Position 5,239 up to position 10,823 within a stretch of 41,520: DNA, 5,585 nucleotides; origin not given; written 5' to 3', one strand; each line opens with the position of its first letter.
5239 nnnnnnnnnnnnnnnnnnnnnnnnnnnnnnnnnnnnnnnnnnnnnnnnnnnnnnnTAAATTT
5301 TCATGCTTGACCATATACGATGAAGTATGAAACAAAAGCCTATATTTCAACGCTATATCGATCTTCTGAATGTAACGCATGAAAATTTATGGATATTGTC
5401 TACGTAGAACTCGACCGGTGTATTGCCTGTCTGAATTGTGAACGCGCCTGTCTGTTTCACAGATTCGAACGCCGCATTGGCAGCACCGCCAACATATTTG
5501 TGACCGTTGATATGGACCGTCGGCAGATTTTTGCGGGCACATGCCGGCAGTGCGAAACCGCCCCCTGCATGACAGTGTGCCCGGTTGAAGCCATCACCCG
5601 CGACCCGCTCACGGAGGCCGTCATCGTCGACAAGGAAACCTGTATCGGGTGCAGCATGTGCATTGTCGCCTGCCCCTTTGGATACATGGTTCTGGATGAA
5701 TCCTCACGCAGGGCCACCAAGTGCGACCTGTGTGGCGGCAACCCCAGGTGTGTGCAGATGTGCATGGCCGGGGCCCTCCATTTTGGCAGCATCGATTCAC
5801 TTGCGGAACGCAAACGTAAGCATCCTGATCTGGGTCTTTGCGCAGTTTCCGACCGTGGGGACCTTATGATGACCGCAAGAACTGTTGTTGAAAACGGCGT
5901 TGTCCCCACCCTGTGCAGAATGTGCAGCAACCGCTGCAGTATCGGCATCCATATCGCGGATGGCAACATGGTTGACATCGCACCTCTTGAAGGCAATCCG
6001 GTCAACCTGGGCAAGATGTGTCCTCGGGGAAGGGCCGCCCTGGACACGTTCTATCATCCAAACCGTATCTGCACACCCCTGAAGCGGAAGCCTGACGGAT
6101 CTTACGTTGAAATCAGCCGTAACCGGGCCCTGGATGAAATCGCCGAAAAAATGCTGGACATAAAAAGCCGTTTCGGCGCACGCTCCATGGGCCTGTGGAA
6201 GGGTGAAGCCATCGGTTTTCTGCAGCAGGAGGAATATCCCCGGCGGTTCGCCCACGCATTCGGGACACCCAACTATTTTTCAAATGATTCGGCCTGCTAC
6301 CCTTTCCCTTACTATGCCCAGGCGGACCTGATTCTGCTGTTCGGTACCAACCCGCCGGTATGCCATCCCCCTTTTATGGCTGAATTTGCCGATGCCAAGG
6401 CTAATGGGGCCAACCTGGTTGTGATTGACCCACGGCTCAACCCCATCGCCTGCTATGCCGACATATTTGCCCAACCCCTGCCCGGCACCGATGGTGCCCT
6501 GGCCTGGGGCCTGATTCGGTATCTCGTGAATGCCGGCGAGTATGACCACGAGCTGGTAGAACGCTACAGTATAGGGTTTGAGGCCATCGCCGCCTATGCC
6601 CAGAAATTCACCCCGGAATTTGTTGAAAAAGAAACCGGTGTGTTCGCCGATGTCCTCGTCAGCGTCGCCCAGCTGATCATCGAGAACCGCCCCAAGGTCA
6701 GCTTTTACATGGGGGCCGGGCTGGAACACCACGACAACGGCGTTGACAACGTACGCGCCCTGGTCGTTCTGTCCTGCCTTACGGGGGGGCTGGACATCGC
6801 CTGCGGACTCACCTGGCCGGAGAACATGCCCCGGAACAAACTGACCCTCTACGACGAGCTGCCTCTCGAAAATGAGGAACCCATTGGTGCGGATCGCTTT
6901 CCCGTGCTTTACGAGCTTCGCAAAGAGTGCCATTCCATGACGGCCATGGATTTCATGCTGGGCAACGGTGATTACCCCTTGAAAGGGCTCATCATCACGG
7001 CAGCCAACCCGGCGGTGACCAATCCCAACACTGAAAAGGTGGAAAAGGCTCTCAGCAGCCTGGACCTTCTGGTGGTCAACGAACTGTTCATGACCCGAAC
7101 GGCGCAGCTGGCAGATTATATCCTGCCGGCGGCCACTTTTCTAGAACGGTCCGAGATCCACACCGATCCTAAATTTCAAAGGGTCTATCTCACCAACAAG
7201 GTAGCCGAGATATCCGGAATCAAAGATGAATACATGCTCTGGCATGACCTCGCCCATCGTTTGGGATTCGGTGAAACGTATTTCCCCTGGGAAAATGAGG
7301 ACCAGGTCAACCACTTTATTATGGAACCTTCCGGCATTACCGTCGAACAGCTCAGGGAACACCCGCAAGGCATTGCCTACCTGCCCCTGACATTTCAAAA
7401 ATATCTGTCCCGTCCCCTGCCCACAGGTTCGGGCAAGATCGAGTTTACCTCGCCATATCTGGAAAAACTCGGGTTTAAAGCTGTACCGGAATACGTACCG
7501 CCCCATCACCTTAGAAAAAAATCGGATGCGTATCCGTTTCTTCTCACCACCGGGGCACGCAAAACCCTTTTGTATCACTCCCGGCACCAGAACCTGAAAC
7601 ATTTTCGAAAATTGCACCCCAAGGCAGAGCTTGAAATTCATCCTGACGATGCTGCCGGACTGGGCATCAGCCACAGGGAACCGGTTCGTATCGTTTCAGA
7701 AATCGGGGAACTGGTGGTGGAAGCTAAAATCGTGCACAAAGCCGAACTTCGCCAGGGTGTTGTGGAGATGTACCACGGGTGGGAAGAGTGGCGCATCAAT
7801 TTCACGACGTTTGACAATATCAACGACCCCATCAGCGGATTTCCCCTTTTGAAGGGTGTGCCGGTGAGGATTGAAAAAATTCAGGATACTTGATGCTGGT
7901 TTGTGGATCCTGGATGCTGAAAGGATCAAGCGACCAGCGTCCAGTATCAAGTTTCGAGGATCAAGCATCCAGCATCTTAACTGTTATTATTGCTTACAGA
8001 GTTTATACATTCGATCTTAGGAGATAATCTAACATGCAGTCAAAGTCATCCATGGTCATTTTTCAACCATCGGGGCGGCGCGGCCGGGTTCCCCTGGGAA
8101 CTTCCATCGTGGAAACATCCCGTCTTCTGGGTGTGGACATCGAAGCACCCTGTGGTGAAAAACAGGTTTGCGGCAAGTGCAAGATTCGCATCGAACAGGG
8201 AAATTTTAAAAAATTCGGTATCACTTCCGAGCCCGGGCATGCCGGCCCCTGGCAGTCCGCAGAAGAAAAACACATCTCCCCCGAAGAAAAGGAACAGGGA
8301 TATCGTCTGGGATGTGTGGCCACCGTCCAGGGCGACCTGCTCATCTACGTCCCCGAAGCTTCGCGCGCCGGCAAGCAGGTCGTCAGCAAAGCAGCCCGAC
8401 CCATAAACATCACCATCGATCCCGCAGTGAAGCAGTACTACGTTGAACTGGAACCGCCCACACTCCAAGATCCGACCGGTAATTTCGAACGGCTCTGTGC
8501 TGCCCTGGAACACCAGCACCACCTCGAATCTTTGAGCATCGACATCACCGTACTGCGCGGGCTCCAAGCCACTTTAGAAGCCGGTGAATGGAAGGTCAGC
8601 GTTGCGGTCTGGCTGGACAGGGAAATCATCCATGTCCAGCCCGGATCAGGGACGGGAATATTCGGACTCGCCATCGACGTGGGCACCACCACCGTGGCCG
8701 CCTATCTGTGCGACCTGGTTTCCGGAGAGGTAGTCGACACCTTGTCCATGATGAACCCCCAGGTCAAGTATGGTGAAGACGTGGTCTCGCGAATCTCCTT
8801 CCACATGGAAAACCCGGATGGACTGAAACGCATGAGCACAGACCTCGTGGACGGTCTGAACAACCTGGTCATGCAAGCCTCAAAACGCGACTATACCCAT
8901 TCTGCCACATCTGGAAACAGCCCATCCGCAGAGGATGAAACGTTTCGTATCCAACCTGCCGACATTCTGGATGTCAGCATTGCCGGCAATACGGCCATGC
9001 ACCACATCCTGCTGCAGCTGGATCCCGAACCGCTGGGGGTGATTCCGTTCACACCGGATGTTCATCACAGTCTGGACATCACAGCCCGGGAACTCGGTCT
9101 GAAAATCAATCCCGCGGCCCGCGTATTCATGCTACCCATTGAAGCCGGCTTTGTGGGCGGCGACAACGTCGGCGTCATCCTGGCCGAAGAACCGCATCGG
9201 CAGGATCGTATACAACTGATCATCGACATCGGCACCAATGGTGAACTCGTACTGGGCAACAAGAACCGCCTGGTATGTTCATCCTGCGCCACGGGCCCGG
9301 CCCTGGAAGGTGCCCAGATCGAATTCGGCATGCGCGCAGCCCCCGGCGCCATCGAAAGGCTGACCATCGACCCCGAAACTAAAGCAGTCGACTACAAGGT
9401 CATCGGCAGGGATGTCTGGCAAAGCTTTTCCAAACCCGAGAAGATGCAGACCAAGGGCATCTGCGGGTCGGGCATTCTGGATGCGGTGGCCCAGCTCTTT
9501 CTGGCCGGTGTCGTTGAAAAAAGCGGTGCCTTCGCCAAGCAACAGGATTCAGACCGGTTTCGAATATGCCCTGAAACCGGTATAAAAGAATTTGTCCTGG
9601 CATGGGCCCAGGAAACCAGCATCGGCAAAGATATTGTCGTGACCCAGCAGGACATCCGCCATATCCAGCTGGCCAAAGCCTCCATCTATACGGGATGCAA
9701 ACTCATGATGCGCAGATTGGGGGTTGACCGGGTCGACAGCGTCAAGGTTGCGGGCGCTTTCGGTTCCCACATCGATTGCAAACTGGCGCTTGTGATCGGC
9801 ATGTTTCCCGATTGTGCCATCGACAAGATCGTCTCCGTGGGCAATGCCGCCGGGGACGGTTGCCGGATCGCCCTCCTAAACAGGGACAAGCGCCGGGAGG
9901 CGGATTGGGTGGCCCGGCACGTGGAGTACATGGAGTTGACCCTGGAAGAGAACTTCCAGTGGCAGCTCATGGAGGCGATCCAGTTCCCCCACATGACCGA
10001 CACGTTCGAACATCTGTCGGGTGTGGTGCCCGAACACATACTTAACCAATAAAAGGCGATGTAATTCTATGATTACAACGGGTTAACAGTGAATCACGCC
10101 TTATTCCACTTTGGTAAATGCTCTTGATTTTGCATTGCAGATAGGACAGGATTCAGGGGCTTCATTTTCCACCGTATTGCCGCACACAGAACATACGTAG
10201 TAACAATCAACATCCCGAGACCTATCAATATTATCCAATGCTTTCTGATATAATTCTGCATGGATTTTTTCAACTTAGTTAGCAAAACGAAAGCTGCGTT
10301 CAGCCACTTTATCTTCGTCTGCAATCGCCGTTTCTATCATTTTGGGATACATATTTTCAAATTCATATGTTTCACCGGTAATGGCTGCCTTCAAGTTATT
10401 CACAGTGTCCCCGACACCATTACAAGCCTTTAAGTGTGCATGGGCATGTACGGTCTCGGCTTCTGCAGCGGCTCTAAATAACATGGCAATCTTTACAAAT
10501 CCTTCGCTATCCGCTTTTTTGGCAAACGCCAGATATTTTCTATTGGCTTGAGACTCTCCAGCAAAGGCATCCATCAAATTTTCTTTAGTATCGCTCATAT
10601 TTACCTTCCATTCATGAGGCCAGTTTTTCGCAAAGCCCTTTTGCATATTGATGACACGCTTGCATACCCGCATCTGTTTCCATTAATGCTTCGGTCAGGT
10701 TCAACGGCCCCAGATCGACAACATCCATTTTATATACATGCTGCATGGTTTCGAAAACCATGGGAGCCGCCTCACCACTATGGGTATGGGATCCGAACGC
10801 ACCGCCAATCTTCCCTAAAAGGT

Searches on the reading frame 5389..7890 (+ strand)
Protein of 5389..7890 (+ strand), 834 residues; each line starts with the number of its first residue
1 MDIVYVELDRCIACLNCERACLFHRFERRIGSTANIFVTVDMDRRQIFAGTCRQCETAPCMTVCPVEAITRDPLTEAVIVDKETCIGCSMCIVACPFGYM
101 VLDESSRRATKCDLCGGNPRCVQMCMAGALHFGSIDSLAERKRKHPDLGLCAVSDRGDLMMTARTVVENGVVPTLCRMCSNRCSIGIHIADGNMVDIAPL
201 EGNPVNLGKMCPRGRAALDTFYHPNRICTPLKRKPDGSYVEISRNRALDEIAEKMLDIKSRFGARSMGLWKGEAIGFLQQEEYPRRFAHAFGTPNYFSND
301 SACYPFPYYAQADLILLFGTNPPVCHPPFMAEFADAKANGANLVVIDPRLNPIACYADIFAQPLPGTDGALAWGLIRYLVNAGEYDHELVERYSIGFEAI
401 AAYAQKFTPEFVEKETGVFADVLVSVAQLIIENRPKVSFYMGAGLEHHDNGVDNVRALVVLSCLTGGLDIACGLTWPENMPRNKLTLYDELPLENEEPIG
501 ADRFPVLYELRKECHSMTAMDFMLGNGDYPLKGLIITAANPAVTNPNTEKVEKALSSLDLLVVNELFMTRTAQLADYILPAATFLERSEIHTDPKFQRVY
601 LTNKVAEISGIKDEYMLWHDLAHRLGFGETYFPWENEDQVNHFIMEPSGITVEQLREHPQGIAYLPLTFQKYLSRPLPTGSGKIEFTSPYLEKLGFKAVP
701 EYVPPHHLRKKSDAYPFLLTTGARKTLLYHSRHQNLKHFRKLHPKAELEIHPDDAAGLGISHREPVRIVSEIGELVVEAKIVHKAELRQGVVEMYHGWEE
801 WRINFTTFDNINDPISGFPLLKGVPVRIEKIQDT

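Call 8: search_protein_families(library=pfam, proteins=[window:5389-7890:+])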
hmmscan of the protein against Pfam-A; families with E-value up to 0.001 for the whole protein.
window:5389-7890:+ (834 aa): 12 families
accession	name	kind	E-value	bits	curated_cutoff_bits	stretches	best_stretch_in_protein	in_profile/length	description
PF00384.28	Molybdopterin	-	4.9e-31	108.5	24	1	226-593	1-322/353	Molybdopterin oxidoreductase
PF01568.27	Molydop_binding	-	8.4e-17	61.6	26.8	1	718-825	2-110/110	Molydopterin dinucleotide binding domain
PF13247.11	Fer4_11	-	2.2e-16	60.3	26.2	1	47-134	5-99/100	4Fe-4S dicluster domain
PF04879.21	Molybdop_Fe4S4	-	5.3e-11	42.8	22.7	1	171-223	3-55/55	Molybdopterin oxidoreductase Fe4S4 domain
PF12838.12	Fer4_7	-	1.3e-08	35.6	27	1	51-98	1-51/52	4Fe-4S dicluster domain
PF12837.12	Fer4_6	-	3.1e-08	33.6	25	1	79-98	3-22/24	4Fe-4S binding domain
PF13187.11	Fer4_9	-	2.9e-07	30.8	27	1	52-98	2-50/52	4Fe-4S dicluster domain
PF25160.1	LdpA_Fe-S-bd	-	2.2e-06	27.8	27.6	1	57-99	6-42/49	LdpA Fe-S cluster-binding domain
PF13237.11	Fer4_10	-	5e-06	26.8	25.5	2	50-96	7-53/53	4Fe-4S dicluster domain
PF12797.12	Fer4_2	-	0.00011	22.4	24.5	1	77-97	2-22/22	4Fe-4S binding domain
PF00037.32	Fer4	-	0.00014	22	21.1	1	78-98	1-21/24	4Fe-4S binding domain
PF14697.11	Fer4_21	-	0.0007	20.1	35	0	79-125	2-51/59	4Fe-4S dicluster domain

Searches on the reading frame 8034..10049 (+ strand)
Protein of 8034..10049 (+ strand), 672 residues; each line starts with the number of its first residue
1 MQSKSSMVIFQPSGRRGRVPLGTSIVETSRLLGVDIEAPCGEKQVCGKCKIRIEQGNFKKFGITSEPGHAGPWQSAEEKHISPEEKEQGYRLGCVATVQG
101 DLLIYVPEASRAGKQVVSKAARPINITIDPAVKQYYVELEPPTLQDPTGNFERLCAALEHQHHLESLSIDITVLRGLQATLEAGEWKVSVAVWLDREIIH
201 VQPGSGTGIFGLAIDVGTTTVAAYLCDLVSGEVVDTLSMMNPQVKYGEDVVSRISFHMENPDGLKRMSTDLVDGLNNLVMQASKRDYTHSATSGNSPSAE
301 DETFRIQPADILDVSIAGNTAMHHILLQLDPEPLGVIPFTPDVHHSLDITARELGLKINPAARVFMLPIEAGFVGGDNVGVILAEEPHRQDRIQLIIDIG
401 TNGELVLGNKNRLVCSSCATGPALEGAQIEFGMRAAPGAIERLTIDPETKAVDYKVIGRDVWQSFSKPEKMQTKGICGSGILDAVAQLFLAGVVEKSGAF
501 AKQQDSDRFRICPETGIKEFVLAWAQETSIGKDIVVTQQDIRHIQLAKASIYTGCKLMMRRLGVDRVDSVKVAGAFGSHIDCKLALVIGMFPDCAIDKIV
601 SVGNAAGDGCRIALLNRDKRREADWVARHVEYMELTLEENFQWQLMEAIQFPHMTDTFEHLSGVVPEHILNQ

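Call 8: search_protein_families(library=pfam, proteins=[window:8034-10049:+])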
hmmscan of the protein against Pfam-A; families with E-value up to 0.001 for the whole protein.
window:8034-10049:+ (672 aa): 4 families
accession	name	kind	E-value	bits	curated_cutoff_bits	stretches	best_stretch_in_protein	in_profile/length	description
PF14574.11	RACo_C_ter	-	2.8e-91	305.6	27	1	393-660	2-259/261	C-terminal domain of RACo the ASKHA domain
PF17651.6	Raco_middle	-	4.9e-49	166.5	26.8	2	305-389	78-162/163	RACo middle region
PF17650.6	RACo_linker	-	6.6e-26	90.4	26.2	1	125-205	5-83/86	RACo linker region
PF00111.32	Fer2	-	0.00023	21.5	21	1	12-98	5-76/77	2Fe-2S iron-sulfur cluster binding domain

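Call 47: search_protein_families(library=ncbifam, proteins=[window:8034-10049:+], max_evalue=0.00001)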
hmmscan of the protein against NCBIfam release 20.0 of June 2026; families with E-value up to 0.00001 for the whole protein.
window:8034-10049:+ (672 aa): 3 families
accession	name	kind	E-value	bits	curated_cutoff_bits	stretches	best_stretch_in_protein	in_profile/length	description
NF040756.1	corr_regen_AcsV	exception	6.5e-134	447.6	800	1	8-654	2-626/632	corrinoid activation/regeneration protein AcsV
TIGR04270.1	Rama_corrin_act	subfamily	1.2e-28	99.8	500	1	211-636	2-399/534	methylamine methyltransferase corrinoid protein reductive activase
TIGR01941.1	nqrF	equivalog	6.1e-07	28.7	295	1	15-109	42-123/405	NADH:ubiquinone reductase (Na(+)-transporting) subunit F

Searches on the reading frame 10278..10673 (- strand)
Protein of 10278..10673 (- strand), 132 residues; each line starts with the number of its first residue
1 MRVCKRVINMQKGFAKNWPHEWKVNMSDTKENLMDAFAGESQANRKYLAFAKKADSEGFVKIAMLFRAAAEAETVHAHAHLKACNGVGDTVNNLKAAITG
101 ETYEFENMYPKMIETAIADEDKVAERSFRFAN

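Call 9: search_protein_families(library=pfam, proteins=[window:10278-10673:-])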
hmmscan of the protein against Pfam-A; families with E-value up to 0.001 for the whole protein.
window:10278-10673:- (132 aa): 2 families
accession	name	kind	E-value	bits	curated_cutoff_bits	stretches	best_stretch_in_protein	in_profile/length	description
PF02915.23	Rubrerythrin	-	6.4e-19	69.1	22.8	1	31-131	1-122/137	Rubrerythrin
PF00210.30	Ferritin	-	0.00021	21.7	24.5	1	31-126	2-98/142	Ferritin-like domain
